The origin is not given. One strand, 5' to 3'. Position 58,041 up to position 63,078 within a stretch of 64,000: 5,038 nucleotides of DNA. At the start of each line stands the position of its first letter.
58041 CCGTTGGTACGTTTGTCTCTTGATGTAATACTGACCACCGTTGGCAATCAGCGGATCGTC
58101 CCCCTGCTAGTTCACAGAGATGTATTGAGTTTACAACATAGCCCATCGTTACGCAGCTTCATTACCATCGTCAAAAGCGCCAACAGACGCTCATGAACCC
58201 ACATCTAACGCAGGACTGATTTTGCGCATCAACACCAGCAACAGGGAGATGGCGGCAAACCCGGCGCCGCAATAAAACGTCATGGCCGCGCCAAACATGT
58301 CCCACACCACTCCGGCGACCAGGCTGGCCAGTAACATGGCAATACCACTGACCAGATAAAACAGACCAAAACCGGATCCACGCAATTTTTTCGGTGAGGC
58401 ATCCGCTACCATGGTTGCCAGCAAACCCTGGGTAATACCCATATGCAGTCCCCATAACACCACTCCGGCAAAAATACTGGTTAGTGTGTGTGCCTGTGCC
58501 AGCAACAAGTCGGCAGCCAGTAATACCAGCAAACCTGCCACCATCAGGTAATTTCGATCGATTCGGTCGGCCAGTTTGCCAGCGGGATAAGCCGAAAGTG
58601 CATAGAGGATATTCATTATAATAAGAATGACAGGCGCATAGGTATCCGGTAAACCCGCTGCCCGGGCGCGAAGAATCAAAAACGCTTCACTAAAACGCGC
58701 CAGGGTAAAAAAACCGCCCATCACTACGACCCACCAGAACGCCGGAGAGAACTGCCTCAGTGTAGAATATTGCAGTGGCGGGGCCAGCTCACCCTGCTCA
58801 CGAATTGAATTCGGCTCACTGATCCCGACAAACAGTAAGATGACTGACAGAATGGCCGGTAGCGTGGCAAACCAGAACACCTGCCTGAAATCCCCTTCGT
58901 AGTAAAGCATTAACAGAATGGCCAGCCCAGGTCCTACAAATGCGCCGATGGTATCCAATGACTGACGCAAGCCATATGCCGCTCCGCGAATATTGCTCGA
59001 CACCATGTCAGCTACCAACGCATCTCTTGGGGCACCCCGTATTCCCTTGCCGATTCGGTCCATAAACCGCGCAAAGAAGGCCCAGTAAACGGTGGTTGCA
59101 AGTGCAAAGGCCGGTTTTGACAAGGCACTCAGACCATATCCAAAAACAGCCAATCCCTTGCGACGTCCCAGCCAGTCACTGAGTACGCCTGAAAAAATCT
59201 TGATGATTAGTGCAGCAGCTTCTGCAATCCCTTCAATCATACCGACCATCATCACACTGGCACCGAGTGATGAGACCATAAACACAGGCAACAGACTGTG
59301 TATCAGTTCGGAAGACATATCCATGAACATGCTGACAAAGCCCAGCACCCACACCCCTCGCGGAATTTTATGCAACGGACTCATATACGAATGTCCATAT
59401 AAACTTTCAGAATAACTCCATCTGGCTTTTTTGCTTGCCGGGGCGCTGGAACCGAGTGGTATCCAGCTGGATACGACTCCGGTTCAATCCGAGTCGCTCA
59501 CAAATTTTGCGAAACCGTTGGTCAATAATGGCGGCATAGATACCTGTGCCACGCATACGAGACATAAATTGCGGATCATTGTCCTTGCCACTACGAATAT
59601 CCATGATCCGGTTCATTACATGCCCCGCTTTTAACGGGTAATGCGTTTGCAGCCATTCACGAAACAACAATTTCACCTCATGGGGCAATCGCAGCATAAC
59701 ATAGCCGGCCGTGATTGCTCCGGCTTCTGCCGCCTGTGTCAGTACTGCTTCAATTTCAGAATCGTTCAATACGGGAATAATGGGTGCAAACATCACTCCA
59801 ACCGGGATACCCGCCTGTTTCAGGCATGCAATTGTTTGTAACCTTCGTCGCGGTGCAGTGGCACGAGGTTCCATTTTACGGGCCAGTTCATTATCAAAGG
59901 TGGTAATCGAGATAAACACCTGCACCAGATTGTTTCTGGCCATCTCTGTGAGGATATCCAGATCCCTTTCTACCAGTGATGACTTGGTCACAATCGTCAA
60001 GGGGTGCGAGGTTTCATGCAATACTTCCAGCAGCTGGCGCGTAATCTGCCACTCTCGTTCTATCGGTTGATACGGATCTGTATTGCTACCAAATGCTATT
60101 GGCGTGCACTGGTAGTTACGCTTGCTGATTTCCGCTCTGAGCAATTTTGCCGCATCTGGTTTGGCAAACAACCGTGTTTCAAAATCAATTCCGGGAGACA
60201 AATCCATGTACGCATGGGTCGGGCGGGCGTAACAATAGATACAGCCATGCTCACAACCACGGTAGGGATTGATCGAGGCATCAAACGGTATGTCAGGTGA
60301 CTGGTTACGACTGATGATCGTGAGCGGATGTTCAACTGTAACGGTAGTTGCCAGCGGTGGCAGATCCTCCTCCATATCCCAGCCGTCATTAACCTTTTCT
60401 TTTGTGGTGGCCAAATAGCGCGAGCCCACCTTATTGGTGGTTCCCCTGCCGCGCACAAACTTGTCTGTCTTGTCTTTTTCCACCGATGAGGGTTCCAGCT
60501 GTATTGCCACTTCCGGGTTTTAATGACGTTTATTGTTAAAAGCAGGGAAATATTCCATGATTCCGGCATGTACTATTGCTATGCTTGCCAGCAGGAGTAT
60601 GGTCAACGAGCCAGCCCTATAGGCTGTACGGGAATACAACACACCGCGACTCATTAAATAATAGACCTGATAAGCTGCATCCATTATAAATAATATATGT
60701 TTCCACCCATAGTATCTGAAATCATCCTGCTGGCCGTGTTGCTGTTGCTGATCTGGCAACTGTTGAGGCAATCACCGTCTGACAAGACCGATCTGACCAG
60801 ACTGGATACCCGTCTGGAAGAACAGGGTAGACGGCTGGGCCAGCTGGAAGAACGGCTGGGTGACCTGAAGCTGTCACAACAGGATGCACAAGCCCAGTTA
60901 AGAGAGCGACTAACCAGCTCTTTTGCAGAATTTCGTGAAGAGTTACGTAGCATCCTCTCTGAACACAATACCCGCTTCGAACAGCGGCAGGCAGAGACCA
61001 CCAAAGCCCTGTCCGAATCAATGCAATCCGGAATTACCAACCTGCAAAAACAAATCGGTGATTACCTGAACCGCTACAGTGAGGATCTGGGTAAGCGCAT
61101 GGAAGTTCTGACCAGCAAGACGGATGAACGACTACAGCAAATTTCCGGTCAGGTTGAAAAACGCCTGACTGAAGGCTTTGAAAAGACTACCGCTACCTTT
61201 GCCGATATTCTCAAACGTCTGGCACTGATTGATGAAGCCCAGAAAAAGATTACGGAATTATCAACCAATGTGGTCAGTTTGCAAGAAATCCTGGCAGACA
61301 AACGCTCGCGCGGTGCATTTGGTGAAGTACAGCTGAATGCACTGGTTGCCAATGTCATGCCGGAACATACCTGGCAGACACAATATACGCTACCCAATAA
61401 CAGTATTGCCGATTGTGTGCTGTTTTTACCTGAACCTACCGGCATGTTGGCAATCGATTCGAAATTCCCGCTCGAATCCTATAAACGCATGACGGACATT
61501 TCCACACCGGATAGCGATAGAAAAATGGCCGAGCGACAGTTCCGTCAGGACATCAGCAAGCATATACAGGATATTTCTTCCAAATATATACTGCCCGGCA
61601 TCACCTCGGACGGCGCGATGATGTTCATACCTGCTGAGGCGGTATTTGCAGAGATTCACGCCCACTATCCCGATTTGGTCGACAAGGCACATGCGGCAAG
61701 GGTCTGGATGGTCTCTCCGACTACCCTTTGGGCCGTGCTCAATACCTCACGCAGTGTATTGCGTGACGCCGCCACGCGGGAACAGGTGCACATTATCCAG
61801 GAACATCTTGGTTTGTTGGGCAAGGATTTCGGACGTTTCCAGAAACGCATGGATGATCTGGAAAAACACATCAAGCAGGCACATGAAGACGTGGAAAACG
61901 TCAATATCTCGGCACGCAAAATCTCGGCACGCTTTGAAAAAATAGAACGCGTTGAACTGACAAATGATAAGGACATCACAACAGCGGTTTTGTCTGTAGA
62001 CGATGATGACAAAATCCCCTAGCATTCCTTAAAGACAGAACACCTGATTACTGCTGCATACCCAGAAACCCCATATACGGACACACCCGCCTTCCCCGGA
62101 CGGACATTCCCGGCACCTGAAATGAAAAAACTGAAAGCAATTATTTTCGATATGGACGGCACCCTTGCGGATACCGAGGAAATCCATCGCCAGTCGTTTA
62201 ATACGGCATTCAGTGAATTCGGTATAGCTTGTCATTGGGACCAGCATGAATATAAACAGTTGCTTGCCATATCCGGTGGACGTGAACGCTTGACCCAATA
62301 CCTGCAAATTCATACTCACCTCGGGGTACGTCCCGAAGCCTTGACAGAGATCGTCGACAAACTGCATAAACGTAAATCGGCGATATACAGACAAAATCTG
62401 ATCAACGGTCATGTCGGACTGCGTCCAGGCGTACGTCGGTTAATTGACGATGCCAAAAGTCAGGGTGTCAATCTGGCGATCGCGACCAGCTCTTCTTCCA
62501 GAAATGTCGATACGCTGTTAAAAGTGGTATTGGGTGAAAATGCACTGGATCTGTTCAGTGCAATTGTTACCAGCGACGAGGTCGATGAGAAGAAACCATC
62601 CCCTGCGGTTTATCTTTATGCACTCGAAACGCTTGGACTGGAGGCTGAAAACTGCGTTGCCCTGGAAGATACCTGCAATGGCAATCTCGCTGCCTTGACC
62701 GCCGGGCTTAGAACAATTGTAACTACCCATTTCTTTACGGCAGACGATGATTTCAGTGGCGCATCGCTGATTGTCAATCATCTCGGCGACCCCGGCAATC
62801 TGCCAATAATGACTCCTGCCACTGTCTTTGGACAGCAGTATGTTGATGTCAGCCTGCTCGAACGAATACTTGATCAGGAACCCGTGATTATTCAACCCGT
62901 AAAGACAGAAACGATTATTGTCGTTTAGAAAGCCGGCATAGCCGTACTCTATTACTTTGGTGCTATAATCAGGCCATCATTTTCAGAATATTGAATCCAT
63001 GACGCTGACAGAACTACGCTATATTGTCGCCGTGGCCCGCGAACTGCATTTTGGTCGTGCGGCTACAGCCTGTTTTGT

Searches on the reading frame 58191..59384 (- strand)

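Call 20: search_protein_families(library=ncbifam, proteins=[window:58191-59384:-], max_evalue=0.00001)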
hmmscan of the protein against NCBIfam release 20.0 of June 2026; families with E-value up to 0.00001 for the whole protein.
window:58191-59384:- (397 aa): 19 families
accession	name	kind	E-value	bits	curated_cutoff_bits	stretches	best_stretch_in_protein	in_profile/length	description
TIGR00880.1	2_A_01_02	superfamily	2.3e-20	73.2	131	2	262-385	12-135/141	multidrug resistance protein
TIGR00895.1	2A0115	subfamily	1.1e-15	57.5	418.55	2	268-387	72-190/398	aromatic acid/H+ symport family MFS transporter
TIGR00881.1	2A0104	subfamily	3e-15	56.1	407.75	1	253-387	35-169/379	phosphoglycerate transporter protein PgtP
TIGR00891.1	2A0112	subfamily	1.5e-14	53.9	552.9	2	17-148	246-377/405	sialate:H+ symport family MFS transporter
TIGR00883.1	2A0106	subfamily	2.2e-12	46.8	443.45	1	219-369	233-388/400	metabolite/H+ symporter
TIGR00893.1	2A0114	subfamily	3.8e-11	42.6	395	1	10-184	216-395/399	D-galactonate transporter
TIGR00890.1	2A0111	subfamily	1.2e-10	40.9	374.85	1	178-383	169-377/377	oxalate/formate antiport family MFS transporter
TIGR00879.1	SP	subfamily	2.1e-10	39.8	237.8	0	252-357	103-211/510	sugar porter family MFS transporter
NF003024.0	PRK03893.1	subfamily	1.8e-09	36.9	604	0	16-192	283-457/497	sialate:H+ symport family MFS transporter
NF009048.0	PRK12382.1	subfamily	3.1e-09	36.1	364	0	28-127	34-133/392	arabinose transporter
NF008654.0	PRK11652.1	equivalog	8.1e-09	34.8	479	0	259-387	55-182/397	multidrug efflux MFS transporter EmrD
NF008586.0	PRK11551.1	equivalog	1.3e-08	34.2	410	1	36-364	41-371/406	3-(3-hydroxy-phenyl)propionate transporter MhpT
NF012177.1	tet_MFS_42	exception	1.9e-08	34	850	1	37-161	28-150/411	tetracycline efflux MFS transporter Tet(42)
NF008314.0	PRK11102.1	equivalog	3.6e-08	33.1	303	0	262-386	59-183/396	Bcr/CflA family multidrug efflux MFS transporter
TIGR00892.1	2A0113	subfamily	1.2e-07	30.8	586.1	0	233-382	261-414/455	monocarboxylate transporter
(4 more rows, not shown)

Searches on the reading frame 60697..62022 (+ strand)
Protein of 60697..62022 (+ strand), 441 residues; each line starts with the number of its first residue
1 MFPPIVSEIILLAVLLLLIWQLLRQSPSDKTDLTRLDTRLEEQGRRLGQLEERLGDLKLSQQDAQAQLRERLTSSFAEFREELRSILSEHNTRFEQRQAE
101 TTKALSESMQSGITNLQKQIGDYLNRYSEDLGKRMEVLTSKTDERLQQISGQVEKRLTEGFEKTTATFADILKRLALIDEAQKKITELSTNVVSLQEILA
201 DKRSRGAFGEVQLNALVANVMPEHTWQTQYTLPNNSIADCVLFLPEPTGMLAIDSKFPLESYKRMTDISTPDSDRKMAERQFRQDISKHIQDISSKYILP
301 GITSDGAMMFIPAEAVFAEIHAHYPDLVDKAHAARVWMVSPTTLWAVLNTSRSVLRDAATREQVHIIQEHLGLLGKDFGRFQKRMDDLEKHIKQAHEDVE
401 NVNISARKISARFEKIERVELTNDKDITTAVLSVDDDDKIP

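Call 41: search_protein_families(library=ncbifam, proteins=[window:60697-62022:+], max_evalue=0.00001)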
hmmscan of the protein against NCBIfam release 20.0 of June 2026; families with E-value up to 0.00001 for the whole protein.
window:60697-62022:+ (441 aa): 2 families
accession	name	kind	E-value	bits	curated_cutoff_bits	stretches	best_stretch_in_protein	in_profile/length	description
NF007686.0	PRK10361.1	equivalog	1.5e-12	46.9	810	1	79-395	75-399/475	DNA recombination protein RmuC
TIGR02169.1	SMC_prok_A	equivalog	5.7e-06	24.3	729.4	0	28-220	756-941/1165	chromosome segregation protein SMC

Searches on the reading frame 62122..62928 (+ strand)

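Call 40: search_protein_families(library=pfam, proteins=[window:62122-62928:+], max_evalue=0.0001)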
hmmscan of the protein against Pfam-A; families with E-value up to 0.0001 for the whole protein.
window:62122-62928:+ (268 aa): 3 families
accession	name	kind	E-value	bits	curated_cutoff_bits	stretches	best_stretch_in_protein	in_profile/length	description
PF13419.12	HAD_2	-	6.6e-32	111.5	23.8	1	7-200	1-177/178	Haloacid dehalogenase-like hydrolase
PF00702.32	Hydrolase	-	9.7e-29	101.6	26.4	1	5-194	2-190/191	haloacid dehalogenase-like hydrolase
PF12710.13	HAD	-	1.2e-05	26.3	27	1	7-138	1-123/189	haloacid dehalogenase-like hydrolase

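Call 41: search_protein_families(library=ncbifam, proteins=[window:62122-62928:+], max_evalue=0.00001)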
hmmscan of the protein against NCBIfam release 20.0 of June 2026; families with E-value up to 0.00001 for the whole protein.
window:62122-62928:+ (268 aa): 28 families (the best 25 are shown)
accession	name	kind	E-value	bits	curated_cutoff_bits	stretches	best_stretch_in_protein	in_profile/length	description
TIGR02009.1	PGMB-YQAB-SF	subfamily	1.7e-33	116.4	153.35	1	5-199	2-184/186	beta-phosphoglucomutase family hydrolase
TIGR01990.1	bPGM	equivalog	1.1e-27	97.2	189.4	1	4-199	1-184/187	beta-phosphoglucomutase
NF008087.0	PRK10826.1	equivalog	1.3e-24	87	191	1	2-203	5-193/222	hexitol phosphatase HxpB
NF009695.0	PRK13222.1-2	equivalog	3.1e-20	72.6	225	1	2-207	4-199/226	phosphoglycolate phosphatase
NF046057.1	bifunc_MtlD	equivalog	4.7e-19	68.3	800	1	2-201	5-191/683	bifunctional mannitol-1-phosphate dehydrogenase/phosphatase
NF008000.0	PRK10725.1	equivalog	1.2e-18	67.9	215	1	3-199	4-183/188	fructose-1-phosphate/6-phosphogluconate phosphatase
NF053653.1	InDiPhoBT2121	equivalog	3.1e-17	62.9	245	1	4-200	1-185/216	inorganic diphosphatase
TIGR02253.1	CTE7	subfamily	1e-16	61.4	169.75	1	4-201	2-194/221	TIGR02253 family HAD-type hydrolase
NF009697.0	PRK13222.1-4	equivalog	1.7e-16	60.2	327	1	2-204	5-196/232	phosphoglycolate phosphatase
TIGR01454.1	AHBA_synth_RP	hypoth_equivalog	6.1e-15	55.4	246.65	1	7-207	1-180/205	AHBA synthesis associated protein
TIGR01509.1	HAD-SF-IA-v3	subfamily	1.3e-14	54.7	29.4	1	69-200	35-153/154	HAD-IA family hydrolase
NF009804.0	PRK13288.1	equivalog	1.4e-14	54.1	218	1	3-201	2-181/215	pyrophosphatase PpaX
NF008610.0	PRK11587.1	equivalog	2.5e-14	53.1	282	1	4-202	3-182/219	sugar phosphatase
TIGR01449.2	PGP_bact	equivalog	7e-14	51.9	180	1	7-213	1-198/213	phosphoglycolate phosphatase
TIGR03351.1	PhnX-like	hypoth_equivalog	5.5e-13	49.4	218.9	1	7-200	4-188/220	phosphonatase-like hydrolase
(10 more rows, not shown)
